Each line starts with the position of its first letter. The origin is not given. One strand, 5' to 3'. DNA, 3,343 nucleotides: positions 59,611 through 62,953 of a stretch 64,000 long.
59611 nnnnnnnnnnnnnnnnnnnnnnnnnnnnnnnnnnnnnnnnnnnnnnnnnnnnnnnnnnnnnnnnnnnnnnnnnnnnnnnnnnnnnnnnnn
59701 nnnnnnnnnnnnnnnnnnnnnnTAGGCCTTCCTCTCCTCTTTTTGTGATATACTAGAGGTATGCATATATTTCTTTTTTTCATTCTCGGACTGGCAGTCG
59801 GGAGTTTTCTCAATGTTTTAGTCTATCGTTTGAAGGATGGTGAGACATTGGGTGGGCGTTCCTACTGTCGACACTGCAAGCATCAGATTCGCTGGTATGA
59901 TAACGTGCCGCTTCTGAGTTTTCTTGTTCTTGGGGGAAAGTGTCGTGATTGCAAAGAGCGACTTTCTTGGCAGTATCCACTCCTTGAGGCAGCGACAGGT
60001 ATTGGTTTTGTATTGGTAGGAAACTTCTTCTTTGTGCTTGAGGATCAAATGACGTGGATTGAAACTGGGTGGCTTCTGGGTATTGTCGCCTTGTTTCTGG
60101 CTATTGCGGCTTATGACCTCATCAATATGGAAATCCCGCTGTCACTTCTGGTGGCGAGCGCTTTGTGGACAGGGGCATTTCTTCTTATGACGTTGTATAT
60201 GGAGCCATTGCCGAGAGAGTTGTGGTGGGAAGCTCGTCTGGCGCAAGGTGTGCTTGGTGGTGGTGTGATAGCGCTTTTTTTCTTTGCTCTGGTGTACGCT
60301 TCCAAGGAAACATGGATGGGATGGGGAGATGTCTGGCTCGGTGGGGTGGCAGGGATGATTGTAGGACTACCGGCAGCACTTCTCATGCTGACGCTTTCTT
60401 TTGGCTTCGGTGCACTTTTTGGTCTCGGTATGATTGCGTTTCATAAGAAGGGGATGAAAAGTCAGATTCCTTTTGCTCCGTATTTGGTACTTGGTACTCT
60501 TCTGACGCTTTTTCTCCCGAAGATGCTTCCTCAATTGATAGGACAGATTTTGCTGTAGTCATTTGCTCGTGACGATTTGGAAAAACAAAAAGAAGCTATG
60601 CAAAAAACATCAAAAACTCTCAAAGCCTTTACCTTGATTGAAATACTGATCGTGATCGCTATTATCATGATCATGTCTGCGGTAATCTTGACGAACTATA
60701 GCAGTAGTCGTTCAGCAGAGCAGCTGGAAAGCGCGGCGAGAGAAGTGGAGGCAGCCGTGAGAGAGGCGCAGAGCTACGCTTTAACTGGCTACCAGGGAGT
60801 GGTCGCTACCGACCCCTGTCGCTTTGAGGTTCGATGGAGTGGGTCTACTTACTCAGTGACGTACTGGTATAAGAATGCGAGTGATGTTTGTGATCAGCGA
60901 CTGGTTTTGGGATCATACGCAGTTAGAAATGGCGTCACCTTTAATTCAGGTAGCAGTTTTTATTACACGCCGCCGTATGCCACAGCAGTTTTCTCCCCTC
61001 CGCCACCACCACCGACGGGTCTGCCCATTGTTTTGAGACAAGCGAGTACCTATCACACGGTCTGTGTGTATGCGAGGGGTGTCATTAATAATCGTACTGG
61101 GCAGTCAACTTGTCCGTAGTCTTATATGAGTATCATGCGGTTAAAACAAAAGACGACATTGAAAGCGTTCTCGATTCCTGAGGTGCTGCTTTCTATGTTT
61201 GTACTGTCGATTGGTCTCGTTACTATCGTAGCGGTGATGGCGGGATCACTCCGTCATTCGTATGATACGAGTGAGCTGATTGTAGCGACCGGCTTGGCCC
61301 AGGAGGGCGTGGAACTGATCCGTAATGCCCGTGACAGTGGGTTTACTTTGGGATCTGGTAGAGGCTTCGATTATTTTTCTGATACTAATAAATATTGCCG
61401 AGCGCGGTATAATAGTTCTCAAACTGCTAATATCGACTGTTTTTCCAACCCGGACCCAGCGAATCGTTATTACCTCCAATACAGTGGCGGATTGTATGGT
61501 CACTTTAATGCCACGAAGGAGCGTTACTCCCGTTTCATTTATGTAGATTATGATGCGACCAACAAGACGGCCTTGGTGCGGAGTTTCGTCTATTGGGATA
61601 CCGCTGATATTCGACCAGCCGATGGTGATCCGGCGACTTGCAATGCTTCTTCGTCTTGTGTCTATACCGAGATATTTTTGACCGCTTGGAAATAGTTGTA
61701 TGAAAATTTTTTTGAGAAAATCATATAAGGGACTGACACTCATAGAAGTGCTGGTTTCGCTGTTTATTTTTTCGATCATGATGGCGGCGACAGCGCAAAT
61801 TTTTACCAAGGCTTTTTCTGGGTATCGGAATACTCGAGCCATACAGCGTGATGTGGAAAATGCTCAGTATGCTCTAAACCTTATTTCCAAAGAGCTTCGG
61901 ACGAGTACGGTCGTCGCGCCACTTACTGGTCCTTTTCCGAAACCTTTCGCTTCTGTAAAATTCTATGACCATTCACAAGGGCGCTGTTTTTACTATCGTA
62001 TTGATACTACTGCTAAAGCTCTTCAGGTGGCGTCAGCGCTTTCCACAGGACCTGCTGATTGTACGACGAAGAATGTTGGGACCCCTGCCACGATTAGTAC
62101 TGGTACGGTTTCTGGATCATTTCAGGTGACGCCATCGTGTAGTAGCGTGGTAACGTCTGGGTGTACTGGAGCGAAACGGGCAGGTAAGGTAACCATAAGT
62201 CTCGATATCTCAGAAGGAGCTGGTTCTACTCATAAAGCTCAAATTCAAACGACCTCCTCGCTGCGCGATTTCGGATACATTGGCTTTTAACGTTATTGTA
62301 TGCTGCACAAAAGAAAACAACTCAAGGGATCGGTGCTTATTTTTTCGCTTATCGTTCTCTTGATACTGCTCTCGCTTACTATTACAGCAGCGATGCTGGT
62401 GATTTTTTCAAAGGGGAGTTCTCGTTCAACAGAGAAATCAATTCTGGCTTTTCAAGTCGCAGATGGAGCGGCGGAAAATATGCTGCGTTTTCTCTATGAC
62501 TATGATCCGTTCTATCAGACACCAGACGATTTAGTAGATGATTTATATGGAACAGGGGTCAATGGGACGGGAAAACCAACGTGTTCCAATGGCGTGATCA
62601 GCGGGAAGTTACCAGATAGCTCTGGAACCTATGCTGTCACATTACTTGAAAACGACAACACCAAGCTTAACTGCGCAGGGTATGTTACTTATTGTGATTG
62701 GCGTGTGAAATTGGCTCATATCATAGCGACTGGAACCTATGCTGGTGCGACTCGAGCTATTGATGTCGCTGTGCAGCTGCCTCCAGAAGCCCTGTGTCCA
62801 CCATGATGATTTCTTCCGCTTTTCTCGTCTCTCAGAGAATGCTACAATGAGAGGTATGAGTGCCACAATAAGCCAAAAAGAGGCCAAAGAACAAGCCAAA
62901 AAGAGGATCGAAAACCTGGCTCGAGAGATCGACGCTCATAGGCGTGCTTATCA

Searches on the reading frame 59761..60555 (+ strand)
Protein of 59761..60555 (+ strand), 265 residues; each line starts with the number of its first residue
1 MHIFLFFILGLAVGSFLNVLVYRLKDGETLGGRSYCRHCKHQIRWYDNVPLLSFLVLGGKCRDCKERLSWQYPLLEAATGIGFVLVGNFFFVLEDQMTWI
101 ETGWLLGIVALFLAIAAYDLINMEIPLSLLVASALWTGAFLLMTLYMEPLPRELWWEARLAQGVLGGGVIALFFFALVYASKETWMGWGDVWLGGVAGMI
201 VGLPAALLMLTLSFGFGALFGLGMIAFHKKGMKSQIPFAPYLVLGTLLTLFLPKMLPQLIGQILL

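Call 6: search_protein_families(library=pfam, proteins=[window:59761-60555:+], max_evalue=0.001)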
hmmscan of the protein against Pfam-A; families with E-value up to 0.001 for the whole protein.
window:59761-60555:+ (265 aa): 2 families
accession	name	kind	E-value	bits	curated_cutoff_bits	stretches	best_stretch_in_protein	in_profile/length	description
PF06750.18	A24_N_bact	-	5.5e-30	103.7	23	1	8-86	1-80/84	Bacterial Peptidase A24 N-terminal domain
PF01478.23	Peptidase_A24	-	1.2e-07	32.6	26.5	1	108-222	3-104/104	Type IV leader peptidase family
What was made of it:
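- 59761..60558 (+): pilD (prepilin peptidase), 35 bp downstream. No terminator-like site between the two genes. Pfam A24_N_bact + Peptidase_A24 (call 6).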

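Call 43: find_homologous_proteins(query=window:59761-60555:+, max_evalue=1e-20)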
Query window:59761-60555:+ (265 aa): 903 proteins with E <= 1e-20 among 8000 candidates; the best 120 are listed.
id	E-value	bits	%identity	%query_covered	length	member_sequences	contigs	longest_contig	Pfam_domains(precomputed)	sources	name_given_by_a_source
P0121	4.4e-167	573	98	100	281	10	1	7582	PF01478.24,PF06750.19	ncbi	-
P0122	3.2e-160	550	94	100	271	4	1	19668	PF01478.24,PF06750.19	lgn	-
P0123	4.1e-145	501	84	100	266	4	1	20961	PF01478.24,PF06750.19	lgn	-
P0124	3.9e-122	426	74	96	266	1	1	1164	PF01478.24,PF06750.19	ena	-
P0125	1.3e-119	417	72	100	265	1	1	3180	PF01478.24,PF06750.19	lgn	-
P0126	4.3e-119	416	71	100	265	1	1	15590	PF01478.24,PF06750.19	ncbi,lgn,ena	-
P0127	1.2e-116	408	74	97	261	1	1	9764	PF01478.24,PF06750.19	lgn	-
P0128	2.3e-116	407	70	100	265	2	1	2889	PF01478.24,PF06750.19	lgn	-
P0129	3.2e-115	403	70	98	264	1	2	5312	PF01478.24,PF06750.19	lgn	-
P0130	1.9e-114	400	68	100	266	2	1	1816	PF01478.24,PF06750.19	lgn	-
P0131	8.1e-114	398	68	100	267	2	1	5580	PF01478.24,PF06750.19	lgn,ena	-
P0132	6.5e-112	392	68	100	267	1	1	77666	PF01478.24,PF06750.19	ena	-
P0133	2.8e-111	390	69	96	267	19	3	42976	PF01478.24,PF06750.19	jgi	-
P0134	2.2e-109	384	66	100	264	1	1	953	PF01478.24,PF06750.19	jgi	jgi:prepilin signal peptidase PulO-like enzyme (type II secretory pathway)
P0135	1.2e-106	375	69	97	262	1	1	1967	PF01478.24,PF06750.19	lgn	-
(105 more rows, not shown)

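Call 45: find_encoding_contigs(protein=P0121, flank=10000, max_places=2)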
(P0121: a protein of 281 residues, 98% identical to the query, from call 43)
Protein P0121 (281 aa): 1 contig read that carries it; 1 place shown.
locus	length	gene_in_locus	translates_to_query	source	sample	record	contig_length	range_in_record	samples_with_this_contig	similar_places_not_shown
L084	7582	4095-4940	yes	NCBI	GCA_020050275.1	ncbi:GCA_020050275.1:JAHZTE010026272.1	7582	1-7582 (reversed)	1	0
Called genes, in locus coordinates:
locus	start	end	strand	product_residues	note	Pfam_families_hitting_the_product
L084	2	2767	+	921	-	?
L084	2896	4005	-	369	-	PF01551:Peptidase_M23 (faint)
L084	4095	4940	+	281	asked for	PF06750:A24_N_bact, PF01478:Peptidase_A24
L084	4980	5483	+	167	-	-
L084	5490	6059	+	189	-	-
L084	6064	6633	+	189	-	PF07963:N_methyl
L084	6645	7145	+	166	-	-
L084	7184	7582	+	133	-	?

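Call 46: find_encoding_contigs(protein=P0122, flank=10000, max_places=2)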
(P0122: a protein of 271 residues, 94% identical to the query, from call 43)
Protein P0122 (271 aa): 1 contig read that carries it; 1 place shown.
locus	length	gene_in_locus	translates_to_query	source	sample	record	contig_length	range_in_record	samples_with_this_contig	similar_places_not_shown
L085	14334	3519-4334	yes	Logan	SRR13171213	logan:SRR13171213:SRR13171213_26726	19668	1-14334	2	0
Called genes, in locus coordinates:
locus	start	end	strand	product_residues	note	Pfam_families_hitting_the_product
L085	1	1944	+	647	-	?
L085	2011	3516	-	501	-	PF01551:Peptidase_M23 (faint)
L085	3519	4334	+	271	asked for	PF06750:A24_N_bact, PF01478:Peptidase_A24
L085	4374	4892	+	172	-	PF07963:N_methyl (weak)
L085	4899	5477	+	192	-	-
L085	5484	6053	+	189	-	PF07963:N_methyl (weak)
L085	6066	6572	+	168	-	-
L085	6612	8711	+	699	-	PF22745:Nlig-Ia, PF01653:DNA_ligase_aden, PF03120:OB_DNA_ligase, PF12826:HHH_2, PF00533:BRCT, PF12738:PTCB-BRCT (weak)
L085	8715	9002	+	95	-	PF02686:GatC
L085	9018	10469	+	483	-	PF01425:Amidase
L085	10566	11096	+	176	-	-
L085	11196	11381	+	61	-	PF00584:SecE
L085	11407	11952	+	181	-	PF02357:NusG, PF00467:KOW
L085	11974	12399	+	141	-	PF03946:Ribosomal_L11_N, PF00298:Ribosomal_L11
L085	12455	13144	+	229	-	PF00687:Ribosomal_L1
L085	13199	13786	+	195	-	PF22769:DCD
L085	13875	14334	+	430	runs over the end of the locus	PF02511:Thy1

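Call 47: find_encoding_contigs(protein=P0123, flank=10000, max_places=2)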
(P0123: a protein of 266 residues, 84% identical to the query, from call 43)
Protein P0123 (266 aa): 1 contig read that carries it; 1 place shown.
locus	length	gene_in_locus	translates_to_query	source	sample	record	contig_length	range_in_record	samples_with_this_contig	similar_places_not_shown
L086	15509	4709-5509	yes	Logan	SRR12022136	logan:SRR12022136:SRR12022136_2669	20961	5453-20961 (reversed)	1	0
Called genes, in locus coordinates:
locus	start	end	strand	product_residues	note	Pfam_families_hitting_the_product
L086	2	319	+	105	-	?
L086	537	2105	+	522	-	PF07603:Lcl_C, PF05257:CHAP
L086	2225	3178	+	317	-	PF13644:DKNYY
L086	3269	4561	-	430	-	PF01551:Peptidase_M23 (faint)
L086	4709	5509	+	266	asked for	PF06750:A24_N_bact, PF01478:Peptidase_A24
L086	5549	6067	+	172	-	-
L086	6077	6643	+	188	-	-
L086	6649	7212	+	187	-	PF07963:N_methyl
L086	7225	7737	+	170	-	PF14341:PilX_N (weak)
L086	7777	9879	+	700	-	PF22745:Nlig-Ia, PF01653:DNA_ligase_aden, PF03120:OB_DNA_ligase, PF03119:DNA_ligase_ZBD (weak), PF14520:HHH_5 (faint), PF12826:HHH_2, PF00533:BRCT, PF12738:PTCB-BRCT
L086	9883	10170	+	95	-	PF02686:GatC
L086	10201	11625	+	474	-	PF01425:Amidase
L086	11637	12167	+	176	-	-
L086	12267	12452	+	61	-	PF00584:SecE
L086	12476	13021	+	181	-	PF02357:NusG, PF00467:KOW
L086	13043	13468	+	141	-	PF03946:Ribosomal_L11_N, PF00298:Ribosomal_L11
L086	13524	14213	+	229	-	PF00687:Ribosomal_L1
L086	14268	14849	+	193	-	PF22769:DCD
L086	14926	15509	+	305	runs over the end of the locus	PF00303:Thymidylat_synt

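Call 51: find_encoding_contigs(protein=P0132, flank=10000, max_places=1)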
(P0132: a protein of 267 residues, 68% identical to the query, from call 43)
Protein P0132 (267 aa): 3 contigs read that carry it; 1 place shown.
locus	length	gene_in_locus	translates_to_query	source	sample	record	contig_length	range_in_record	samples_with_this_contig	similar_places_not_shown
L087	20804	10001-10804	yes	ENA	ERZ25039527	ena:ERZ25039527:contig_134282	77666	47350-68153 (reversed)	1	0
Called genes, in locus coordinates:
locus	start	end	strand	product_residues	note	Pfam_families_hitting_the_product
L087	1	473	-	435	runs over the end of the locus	PF17871:AAA_lid_9, PF00004:AAA, PF07724:AAA_2, PF07728:AAA_5, PF10431:ClpB_D2-small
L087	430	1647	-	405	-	PF02861:Clp_N, PF05621:TniB (faint), PF13191:AAA_16 (weak), PF23569:NBD_SMAX1, PF00004:AAA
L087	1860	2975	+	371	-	PF11104:PilM_2, PF14450:FtsA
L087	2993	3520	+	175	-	-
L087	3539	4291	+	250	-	PF04350:PilO (faint)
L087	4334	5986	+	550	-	PF05157:MshEN, PF00437:T2SSE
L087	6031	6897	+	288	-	PF00437:T2SSE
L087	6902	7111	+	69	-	-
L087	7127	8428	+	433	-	PF28597:T2SSF_N, PF00482:T2SSF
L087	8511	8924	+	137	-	PF07963:N_methyl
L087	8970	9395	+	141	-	PF07963:N_methyl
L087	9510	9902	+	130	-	-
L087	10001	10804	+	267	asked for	PF06750:A24_N_bact, PF01478:Peptidase_A24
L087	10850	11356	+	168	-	-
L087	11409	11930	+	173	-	-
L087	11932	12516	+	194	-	PF07963:N_methyl (weak)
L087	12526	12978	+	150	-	-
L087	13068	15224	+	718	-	PF22745:Nlig-Ia, PF01653:DNA_ligase_aden, PF03120:OB_DNA_ligase, PF14520:HHH_5 (faint), PF12826:HHH_2, PF00533:BRCT, PF12738:PTCB-BRCT (weak)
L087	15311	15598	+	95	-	PF02686:GatC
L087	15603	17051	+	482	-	PF01425:Amidase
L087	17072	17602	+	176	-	-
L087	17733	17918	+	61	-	PF00584:SecE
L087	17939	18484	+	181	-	PF02357:NusG, PF00467:KOW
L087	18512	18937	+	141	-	PF03946:Ribosomal_L11_N, PF00298:Ribosomal_L11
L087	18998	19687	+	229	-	PF00687:Ribosomal_L1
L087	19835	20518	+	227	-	-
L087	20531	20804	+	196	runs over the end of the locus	PF22769:DCD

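Call 52: find_encoding_contigs(protein=P0133, flank=10000, max_places=1)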
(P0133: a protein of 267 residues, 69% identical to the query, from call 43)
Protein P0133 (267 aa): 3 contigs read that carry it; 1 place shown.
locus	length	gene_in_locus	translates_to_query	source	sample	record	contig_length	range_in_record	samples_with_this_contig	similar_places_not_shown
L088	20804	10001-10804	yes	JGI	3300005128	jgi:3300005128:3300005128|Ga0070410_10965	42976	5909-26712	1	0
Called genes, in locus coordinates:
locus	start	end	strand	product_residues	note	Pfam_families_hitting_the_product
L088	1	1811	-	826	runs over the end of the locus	PF02861:Clp_N, PF13191:AAA_16 (weak), PF00004:AAA, PF17871:AAA_lid_9, PF00004:AAA, PF07724:AAA_2, PF07728:AAA_5, PF10431:ClpB_D2-small, +10 more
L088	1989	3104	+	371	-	PF11104:PilM_2, PF14450:FtsA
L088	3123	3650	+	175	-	-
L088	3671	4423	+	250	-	PF04350:PilO (weak)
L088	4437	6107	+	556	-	PF05157:MshEN, PF00437:T2SSE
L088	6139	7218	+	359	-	PF00437:T2SSE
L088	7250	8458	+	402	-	PF28597:T2SSF_N, PF00482:T2SSF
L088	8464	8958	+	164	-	PF07963:N_methyl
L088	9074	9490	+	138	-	PF07963:N_methyl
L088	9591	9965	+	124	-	PF07963:N_methyl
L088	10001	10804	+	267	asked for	PF06750:A24_N_bact, PF01478:Peptidase_A24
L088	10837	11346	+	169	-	-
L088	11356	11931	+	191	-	-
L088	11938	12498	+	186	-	PF07963:N_methyl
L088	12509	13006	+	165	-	-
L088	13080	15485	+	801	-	PF18895:T4SS_pilin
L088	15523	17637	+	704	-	PF22745:Nlig-Ia, PF01653:DNA_ligase_aden, PF03120:OB_DNA_ligase, PF14520:HHH_5 (faint), PF12826:HHH_2, PF00533:BRCT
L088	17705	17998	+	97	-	PF02686:GatC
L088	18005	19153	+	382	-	PF01425:Amidase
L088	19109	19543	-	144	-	-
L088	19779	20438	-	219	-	PF13489:Methyltransf_23, PF01209:Ubie_methyltran, PF13847:Methyltransf_31, PF08241:Methyltransf_11, PF08242:Methyltransf_12, PF13649:Methyltransf_25, PF05148:Methyltransf_8 (weak)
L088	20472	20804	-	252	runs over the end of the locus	-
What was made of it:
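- The slot is empty in L087 and L088 (calls 51, 52).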

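Call 53: find_encoding_contigs(protein=P0126, flank=10000, max_places=1)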
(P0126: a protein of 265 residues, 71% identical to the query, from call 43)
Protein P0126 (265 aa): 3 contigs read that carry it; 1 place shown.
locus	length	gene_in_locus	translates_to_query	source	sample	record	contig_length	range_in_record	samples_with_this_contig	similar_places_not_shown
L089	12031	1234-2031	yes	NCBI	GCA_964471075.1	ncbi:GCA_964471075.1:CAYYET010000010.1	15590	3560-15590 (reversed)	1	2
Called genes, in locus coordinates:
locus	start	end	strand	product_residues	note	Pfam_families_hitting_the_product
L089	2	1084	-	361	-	?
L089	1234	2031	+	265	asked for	PF06750:A24_N_bact, PF01478:Peptidase_A24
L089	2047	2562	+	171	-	-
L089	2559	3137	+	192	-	-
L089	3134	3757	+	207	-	PF07963:N_methyl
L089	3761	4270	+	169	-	-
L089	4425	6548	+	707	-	PF22745:Nlig-Ia, PF01653:DNA_ligase_aden, PF03120:OB_DNA_ligase, PF12826:HHH_2 (weak), PF00533:BRCT, PF12738:PTCB-BRCT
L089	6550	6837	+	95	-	PF02686:GatC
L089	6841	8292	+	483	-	PF01425:Amidase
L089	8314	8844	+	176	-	-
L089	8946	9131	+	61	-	PF00584:SecE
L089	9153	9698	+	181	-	PF02357:NusG, PF00467:KOW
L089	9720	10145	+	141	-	PF03946:Ribosomal_L11_N, PF00298:Ribosomal_L11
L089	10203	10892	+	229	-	PF00687:Ribosomal_L1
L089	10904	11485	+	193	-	PF22769:DCD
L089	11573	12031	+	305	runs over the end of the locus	PF00303:Thymidylat_synt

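Call 63: search_protein_families(library=pfam, proteins=[L084:2896-4002:-, L085:2011-3513:-, L086:3269-4558:-, L089:2-1081:-, L086:537-2102:+, L086:2225-3175:+], max_evalue=0.01)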
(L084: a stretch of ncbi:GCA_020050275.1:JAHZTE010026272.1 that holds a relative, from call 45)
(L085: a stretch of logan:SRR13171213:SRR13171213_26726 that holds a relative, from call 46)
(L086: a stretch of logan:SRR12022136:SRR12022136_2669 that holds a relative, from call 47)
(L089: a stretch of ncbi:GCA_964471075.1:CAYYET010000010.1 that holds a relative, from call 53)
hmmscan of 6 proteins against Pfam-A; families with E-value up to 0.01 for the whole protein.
L084:2896-4002:- (368 aa): 1 family
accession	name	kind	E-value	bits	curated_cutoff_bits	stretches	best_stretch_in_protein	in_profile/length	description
PF01551.29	Peptidase_M23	-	1.9e-06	28.4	28.7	0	284-343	42-89/96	Peptidase family M23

L085:2011-3513:- (500 aa): 1 family
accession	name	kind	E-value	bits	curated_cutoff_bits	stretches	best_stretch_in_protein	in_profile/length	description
PF01551.29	Peptidase_M23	-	1.2e-07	32.3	28.7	1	401-471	34-90/96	Peptidase family M23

L086:3269-4558:- (429 aa): 1 family
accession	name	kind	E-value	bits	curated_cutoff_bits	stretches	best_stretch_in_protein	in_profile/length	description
PF01551.29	Peptidase_M23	-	2.8e-07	31.1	28.7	0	273-309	2-37/96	Peptidase family M23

L089:2-1081:- (360 aa): 0 families

L086:537-2102:+ (522 aa): 2 families
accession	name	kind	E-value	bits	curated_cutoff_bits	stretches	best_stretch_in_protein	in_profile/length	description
PF07603.17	Lcl_C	-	1e-36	126.2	34.9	2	72-223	1-117/117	Lcl C-terminal domain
PF05257.22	CHAP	-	3.8e-13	50.2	26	1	414-497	3-81/81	CHAP domain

L086:2225-3175:+ (317 aa): 1 family
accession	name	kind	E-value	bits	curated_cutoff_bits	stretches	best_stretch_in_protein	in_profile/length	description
PF13644.11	DKNYY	-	8e-21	75.6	25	1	225-282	1-53/141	DKNYY family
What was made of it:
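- Other slot cargo in relatives is cell-envelope hydrolases, CHAP and M23 (calls 47, 63). The same slot carries other envelope-degrading enzymes in L086 (calls 47, 63).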

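Call 78: list_cluster_members(proteins=[P0001, window:59761-60555:+, window:44408-46069:+, P0121])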
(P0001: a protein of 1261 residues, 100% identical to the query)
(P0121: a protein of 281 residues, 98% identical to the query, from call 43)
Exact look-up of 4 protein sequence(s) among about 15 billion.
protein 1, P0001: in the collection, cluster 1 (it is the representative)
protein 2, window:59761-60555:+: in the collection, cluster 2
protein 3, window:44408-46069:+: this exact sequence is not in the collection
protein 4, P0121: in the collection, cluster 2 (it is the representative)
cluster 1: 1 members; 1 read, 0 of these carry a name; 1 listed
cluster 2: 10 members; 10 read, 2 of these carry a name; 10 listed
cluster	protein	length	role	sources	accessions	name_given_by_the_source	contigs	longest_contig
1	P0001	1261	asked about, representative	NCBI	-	-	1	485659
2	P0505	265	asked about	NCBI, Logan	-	-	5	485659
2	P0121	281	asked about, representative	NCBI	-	-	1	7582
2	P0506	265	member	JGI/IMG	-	prepilin signal peptidase PulO-like enzyme (type II secretory pathway)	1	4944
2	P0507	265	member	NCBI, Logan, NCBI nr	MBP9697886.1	MAG: prepilin peptidase [Candidatus Moranbacteria bacterium] | prepilin peptidase [Candidatus Moranbacteria bacterium]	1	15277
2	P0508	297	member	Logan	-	-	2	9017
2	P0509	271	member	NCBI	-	-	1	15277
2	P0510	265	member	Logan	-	-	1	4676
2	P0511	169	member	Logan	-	-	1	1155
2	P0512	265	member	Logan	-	-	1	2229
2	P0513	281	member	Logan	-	-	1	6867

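Call 80: find_encoding_contigs(protein=window:59761-60555:+, flank=10000, max_places=6)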
Protein window:59761-60555:+ (265 aa): 6 contigs read that carry it; 6 places shown.
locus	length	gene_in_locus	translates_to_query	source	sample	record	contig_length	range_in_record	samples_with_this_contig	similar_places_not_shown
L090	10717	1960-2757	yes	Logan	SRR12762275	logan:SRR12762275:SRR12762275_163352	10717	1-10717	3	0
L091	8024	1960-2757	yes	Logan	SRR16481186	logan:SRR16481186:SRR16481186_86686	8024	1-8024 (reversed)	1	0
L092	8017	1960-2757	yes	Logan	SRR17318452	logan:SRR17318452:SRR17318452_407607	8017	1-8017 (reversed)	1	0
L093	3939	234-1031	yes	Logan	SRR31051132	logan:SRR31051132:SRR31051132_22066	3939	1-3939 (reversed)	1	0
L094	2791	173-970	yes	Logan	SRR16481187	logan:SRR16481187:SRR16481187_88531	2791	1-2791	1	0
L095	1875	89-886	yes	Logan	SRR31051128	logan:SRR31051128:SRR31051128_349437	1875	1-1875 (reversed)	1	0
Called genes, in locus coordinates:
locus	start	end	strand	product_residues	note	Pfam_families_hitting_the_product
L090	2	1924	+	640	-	?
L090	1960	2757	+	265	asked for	PF06750:A24_N_bact, PF01478:Peptidase_A24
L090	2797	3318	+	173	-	-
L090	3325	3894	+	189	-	-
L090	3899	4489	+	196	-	PF07963:N_methyl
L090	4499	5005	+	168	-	-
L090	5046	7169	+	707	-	PF22745:Nlig-Ia, PF01653:DNA_ligase_aden, PF03120:OB_DNA_ligase, PF12826:HHH_2 (weak), PF00533:BRCT, PF12738:PTCB-BRCT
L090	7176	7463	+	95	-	PF02686:GatC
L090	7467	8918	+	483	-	PF01425:Amidase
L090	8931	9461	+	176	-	-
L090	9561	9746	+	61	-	PF00584:SecE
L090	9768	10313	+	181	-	PF02357:NusG, PF00467:KOW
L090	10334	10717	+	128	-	?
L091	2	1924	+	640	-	?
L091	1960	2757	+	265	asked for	PF06750:A24_N_bact, PF01478:Peptidase_A24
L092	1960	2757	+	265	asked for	PF06750:A24_N_bact, PF01478:Peptidase_A24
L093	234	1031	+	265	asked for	PF06750:A24_N_bact, PF01478:Peptidase_A24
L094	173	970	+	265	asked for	PF06750:A24_N_bact, PF01478:Peptidase_A24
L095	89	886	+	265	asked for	PF06750:A24_N_bact, PF01478:Peptidase_A24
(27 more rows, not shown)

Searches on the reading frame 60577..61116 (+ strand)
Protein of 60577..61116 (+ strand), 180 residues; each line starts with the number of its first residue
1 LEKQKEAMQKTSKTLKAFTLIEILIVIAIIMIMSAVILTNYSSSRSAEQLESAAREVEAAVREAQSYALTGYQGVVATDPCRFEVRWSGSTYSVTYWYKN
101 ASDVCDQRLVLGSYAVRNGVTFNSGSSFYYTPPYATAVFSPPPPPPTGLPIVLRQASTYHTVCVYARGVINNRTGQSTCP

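Call 7: search_protein_families(library=pfam, proteins=[window:60577-61116:+], max_evalue=0.001)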
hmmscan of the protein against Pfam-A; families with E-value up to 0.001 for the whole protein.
window:60577-61116:+ (180 aa): 2 families
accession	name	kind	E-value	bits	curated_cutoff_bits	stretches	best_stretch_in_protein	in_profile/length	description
PF07963.17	N_methyl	-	3.8e-05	23.5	21.2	1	16-38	5-27/27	Prokaryotic N-terminal methylation motif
PF19873.4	DUF6346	-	0.00011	22.3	25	1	19-91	4-77/145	Family of unknown function (DUF6346)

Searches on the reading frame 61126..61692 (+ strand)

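Call 7: search_protein_families(library=pfam, proteins=[window:61126-61692:+], max_evalue=0.001)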
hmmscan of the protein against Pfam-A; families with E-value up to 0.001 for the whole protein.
window:61126-61692:+ (189 aa): 0 families

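Call 44: search_protein_families(library=pfam, proteins=[window:61126-61692:+], max_evalue=1)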
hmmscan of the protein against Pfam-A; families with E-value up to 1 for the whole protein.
window:61126-61692:+ (189 aa): 1 family
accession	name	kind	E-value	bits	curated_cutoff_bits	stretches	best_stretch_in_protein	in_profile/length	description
PF07963.17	N_methyl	-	0.58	10.3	21.2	1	13-34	5-26/27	Prokaryotic N-terminal methylation motif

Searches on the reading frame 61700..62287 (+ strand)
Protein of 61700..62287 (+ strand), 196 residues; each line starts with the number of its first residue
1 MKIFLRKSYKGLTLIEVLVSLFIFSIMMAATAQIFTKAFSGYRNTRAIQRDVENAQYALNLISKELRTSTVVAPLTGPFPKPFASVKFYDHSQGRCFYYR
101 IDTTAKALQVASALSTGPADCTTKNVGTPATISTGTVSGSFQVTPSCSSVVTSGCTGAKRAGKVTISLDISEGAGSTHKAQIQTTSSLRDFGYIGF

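Call 7: search_protein_families(library=pfam, proteins=[window:61700-62287:+], max_evalue=0.001)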
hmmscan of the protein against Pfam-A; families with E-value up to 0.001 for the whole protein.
window:61700-62287:+ (196 aa): 1 family
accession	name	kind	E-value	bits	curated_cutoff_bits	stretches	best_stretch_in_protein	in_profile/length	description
PF07963.17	N_methyl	-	3.1e-08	33.3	21.2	1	6-31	1-26/27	Prokaryotic N-terminal methylation motif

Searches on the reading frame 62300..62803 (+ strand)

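Call 7: search_protein_families(library=pfam, proteins=[window:62300-62803:+], max_evalue=0.001)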
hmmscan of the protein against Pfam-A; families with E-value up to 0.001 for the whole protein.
window:62300-62803:+ (168 aa): 0 families

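Call 44: search_protein_families(library=pfam, proteins=[window:62300-62803:+], max_evalue=1)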
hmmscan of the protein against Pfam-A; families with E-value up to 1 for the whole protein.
window:62300-62803:+ (168 aa): 4 families
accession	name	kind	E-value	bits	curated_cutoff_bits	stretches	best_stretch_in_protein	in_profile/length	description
PF14341.11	PilX_N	-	0.0025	18.2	25.5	1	9-57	1-49/51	PilX N-terminal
PF23880.1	DUF7233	-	0.089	13.1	24.4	1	36-73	15-52/97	Domain of unknown function (DUF7233)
PF20209.3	DUF6570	-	0.12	13.3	24.3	1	6-73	53-123/133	Domain of unknown function (DUF6570)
PF02553.20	CbiN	-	0.2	12.1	25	1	20-73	3-47/67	Cobalt transport protein component CbiN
